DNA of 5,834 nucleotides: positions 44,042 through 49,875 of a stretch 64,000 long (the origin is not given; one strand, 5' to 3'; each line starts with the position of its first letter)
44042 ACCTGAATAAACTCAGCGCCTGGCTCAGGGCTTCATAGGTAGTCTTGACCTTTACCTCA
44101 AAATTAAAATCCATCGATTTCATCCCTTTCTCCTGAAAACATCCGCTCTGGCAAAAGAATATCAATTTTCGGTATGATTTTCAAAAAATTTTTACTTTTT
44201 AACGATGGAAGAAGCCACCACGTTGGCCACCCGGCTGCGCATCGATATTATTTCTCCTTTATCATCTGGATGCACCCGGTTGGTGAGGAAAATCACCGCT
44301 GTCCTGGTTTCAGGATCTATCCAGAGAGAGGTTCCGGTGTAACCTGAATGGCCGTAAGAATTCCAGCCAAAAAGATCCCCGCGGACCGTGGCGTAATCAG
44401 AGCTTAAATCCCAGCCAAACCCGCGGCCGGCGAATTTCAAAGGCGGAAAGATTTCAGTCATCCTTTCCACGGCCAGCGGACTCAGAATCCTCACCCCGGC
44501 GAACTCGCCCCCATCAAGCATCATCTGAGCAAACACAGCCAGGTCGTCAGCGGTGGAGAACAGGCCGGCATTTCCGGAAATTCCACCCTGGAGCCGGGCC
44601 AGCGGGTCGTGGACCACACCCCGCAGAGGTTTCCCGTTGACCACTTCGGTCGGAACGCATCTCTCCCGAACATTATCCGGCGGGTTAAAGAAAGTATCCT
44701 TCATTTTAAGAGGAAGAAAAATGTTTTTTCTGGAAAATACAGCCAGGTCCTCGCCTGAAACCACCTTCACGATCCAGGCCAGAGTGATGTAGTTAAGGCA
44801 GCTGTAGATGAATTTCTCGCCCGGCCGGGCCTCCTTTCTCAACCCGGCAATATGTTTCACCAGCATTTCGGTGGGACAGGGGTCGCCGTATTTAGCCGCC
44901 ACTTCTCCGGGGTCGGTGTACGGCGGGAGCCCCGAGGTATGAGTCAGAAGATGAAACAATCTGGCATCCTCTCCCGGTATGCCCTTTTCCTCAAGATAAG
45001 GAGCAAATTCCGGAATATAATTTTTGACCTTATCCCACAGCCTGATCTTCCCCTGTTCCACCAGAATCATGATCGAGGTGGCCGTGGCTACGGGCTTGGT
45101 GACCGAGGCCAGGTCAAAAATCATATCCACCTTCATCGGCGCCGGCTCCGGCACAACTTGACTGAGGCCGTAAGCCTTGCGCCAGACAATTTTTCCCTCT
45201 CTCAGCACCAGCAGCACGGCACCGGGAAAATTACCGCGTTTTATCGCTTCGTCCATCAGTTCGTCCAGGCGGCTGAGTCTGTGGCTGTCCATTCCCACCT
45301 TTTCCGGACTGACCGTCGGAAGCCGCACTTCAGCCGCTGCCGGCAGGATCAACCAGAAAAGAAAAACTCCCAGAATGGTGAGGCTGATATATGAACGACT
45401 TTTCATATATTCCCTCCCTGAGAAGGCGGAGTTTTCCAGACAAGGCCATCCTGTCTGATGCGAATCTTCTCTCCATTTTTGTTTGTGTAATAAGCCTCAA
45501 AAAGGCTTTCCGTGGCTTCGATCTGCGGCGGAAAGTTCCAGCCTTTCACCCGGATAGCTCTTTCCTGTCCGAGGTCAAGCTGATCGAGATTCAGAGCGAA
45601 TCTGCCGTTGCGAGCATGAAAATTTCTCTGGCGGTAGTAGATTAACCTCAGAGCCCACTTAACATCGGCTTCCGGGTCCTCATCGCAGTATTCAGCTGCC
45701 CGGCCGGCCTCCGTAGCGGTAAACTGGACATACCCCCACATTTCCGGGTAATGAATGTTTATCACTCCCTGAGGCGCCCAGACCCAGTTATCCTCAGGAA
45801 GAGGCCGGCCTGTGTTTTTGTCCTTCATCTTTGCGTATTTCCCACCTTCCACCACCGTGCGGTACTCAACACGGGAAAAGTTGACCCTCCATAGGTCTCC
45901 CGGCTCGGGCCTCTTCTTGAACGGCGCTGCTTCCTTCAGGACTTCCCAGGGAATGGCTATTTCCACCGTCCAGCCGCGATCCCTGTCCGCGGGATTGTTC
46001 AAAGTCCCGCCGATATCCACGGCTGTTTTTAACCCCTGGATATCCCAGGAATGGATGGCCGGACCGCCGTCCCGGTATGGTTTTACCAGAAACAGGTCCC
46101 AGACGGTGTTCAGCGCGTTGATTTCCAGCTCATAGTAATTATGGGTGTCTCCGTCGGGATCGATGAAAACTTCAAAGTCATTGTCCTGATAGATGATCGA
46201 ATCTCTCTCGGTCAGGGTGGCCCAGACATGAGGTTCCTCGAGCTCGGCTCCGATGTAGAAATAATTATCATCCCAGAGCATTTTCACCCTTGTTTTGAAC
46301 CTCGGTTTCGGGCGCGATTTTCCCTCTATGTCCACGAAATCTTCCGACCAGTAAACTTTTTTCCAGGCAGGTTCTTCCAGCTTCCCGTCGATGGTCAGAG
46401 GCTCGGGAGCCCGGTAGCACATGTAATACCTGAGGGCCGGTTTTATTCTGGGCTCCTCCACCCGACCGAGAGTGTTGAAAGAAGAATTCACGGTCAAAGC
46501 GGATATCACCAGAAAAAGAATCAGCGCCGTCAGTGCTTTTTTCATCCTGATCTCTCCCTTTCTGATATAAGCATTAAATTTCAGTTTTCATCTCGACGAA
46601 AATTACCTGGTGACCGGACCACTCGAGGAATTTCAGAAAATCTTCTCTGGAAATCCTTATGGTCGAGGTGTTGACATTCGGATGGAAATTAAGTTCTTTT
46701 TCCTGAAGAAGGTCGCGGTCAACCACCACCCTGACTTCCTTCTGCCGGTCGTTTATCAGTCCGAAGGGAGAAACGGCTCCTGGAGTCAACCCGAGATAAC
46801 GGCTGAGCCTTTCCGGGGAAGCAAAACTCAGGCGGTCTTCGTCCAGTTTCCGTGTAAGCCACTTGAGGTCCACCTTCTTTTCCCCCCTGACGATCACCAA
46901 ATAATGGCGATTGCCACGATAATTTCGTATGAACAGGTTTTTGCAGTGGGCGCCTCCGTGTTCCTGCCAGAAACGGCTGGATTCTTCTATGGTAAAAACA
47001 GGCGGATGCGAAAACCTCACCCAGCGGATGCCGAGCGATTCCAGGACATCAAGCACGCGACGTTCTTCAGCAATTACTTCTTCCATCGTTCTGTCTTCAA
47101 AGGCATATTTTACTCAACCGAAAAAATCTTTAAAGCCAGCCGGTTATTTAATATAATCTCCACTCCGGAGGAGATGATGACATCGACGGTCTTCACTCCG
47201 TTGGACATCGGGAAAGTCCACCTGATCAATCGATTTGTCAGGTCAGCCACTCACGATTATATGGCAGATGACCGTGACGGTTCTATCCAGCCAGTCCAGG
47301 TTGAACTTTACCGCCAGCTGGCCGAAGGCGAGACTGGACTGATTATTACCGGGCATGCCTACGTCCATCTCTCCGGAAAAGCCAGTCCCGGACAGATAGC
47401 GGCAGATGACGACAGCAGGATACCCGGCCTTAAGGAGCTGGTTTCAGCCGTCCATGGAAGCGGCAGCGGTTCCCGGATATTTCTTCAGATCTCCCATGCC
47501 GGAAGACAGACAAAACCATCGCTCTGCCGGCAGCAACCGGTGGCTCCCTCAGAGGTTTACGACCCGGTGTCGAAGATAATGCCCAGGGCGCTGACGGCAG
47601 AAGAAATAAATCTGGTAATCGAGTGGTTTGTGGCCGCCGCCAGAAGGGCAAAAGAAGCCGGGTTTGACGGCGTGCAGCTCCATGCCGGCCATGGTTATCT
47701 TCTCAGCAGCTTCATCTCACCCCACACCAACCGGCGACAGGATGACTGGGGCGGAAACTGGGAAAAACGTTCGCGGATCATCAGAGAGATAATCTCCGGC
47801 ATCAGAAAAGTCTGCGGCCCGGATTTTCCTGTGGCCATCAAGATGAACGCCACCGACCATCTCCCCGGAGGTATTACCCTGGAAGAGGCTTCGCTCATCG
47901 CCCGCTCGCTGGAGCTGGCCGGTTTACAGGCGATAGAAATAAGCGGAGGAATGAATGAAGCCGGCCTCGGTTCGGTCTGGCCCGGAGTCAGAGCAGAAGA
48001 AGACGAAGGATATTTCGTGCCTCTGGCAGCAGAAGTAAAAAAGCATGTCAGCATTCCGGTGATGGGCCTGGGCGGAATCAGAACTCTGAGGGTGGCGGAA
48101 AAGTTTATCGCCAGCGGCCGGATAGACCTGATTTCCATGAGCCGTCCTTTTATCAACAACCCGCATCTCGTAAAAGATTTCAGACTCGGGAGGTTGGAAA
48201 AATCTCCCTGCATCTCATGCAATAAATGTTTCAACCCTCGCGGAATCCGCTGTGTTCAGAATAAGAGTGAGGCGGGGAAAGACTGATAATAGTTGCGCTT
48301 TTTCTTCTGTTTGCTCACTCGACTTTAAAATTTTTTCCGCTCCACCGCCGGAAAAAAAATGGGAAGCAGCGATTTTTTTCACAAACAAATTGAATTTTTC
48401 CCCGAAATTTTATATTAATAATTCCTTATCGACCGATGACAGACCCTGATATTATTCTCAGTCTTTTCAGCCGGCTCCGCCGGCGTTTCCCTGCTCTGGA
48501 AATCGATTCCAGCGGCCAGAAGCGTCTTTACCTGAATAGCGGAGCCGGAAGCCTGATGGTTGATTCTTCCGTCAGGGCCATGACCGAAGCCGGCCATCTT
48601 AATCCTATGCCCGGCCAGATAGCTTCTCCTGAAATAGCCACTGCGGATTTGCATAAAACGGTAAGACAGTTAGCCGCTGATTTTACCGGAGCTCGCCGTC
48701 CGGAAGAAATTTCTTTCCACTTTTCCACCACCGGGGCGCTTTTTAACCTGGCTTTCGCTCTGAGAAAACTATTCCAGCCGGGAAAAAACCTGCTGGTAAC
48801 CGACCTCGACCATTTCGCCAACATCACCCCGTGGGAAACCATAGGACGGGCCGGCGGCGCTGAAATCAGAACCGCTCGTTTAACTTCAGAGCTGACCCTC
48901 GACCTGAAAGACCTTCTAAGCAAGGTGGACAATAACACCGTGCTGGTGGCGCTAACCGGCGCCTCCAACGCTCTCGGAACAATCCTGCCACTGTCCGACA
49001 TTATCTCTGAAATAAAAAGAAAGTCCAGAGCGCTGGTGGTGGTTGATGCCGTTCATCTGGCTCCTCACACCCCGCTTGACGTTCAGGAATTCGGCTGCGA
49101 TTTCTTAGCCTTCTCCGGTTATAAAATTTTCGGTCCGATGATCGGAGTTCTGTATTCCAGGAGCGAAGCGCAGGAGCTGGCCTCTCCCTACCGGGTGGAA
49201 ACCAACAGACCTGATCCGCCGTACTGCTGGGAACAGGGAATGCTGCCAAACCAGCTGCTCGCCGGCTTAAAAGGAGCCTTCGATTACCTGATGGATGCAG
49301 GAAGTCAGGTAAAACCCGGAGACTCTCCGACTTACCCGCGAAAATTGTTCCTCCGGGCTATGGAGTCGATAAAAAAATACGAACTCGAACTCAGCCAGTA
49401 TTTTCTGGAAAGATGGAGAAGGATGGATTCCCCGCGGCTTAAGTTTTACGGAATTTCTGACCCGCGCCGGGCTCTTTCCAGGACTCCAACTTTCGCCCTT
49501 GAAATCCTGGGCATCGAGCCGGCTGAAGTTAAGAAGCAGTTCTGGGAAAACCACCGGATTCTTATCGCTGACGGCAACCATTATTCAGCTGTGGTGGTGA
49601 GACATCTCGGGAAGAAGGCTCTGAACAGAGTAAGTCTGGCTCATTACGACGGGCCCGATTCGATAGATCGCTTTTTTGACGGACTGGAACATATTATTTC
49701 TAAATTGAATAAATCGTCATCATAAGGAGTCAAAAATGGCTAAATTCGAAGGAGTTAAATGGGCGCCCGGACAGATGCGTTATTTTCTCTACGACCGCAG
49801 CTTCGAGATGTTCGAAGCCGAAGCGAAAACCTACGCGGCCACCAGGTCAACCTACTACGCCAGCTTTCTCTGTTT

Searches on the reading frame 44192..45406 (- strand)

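Call 13: search_protein_families(library=pfam, proteins=[window:44192-45406:-], max_evalue=0.001)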
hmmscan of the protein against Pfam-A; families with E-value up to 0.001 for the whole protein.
window:44192-45406:- (404 aa): 1 family
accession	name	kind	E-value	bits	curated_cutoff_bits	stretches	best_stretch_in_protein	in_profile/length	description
PF00144.29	Beta-lactamase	-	7.3e-68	229.6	27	1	47-383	1-316/329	Beta-lactamase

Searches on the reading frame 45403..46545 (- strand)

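Call 13: search_protein_families(library=pfam, proteins=[window:45403-46545:-], max_evalue=0.001)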
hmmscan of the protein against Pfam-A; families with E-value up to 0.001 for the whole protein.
window:45403-46545:- (380 aa): 2 families
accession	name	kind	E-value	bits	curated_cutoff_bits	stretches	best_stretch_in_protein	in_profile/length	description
PF06452.16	CBM9_1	-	5.2e-14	53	23.4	1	52-204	1-134/185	Carbohydrate family 9 binding domain-like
PF16011.10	CBM9_2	-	0.00039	20.6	25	1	92-148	38-93/199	Carbohydrate-binding family 9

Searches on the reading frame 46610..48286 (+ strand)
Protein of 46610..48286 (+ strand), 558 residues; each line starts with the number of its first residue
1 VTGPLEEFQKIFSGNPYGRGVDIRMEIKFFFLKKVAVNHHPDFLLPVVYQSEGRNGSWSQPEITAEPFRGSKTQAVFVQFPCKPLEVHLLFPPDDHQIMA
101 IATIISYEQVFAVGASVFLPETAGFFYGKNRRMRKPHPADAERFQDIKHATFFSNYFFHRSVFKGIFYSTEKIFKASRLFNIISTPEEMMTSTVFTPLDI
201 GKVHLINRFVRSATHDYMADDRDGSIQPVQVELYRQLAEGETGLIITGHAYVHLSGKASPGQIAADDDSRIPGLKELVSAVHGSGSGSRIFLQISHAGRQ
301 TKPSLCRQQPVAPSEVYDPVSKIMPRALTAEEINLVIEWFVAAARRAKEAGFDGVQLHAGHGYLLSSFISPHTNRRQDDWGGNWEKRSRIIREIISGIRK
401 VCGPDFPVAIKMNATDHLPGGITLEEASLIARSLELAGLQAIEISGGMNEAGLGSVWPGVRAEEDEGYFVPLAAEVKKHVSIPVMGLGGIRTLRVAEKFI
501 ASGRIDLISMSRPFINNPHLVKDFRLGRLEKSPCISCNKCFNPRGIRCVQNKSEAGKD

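Call 13: search_protein_families(library=pfam, proteins=[window:46610-48286:+], max_evalue=0.001)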
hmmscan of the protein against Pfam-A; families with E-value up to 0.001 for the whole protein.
window:46610-48286:+ (558 aa): 2 families
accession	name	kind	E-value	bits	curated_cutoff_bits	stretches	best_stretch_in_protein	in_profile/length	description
PF00724.26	Oxidored_FMN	-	3.6e-62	211.1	27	1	194-525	2-336/342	NADH:flavin oxidoreductase / NADH oxidase family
PF01207.24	Dus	-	9.3e-05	22.1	20.4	1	340-539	68-244/311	Dihydrouridine synthase (Dus)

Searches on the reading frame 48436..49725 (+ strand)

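Call 13: search_protein_families(library=pfam, proteins=[window:48436-49725:+], max_evalue=0.001)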
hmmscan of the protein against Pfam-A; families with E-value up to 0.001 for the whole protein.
window:48436-49725:+ (429 aa): 2 families
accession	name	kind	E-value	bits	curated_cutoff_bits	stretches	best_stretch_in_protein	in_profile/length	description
PF00266.25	Aminotran_5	-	2.3e-53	182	21.5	2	32-277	2-260/371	Aminotransferase class-V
PF00155.27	Aminotran_1_2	-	1.3e-08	34.9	19.7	1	69-207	40-188/361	Aminotransferase class I and II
